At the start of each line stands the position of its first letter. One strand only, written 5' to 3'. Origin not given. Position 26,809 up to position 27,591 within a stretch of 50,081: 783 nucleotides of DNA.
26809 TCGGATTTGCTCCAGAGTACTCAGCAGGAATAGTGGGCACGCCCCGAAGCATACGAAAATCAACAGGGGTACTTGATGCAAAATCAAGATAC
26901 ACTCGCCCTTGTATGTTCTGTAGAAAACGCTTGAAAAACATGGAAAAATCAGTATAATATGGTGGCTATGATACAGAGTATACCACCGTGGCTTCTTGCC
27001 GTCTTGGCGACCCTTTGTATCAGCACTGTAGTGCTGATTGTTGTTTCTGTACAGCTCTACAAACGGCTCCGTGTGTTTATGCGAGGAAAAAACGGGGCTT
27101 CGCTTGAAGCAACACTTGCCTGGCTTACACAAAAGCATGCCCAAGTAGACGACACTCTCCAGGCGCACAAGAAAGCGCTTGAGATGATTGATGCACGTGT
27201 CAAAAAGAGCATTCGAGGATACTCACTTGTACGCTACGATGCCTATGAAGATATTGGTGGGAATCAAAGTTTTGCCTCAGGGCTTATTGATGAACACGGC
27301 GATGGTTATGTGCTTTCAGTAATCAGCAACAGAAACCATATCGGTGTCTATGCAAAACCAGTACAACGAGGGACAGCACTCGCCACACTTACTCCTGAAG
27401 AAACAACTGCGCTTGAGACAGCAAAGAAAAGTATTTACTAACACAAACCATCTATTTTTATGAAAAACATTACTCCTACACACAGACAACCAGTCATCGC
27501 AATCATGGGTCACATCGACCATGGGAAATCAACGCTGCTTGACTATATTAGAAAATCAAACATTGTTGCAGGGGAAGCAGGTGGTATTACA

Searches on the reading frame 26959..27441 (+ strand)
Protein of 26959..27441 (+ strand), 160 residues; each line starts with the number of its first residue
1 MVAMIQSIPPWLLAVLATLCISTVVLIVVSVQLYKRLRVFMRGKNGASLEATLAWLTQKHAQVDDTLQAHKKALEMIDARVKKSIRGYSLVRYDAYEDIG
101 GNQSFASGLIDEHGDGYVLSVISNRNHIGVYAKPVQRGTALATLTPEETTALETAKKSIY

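Call 26: search_protein_families(library=pfam, proteins=[window:26959-27441:+], max_evalue=0.01)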
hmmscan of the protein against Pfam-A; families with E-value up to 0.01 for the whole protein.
window:26959-27441:+ (160 aa): 1 family
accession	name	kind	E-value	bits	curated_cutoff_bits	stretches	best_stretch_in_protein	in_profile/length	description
PF14584.11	DUF4446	-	3.1e-35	121.8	27.4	1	12-155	6-149/150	Protein of unknown function (DUF4446)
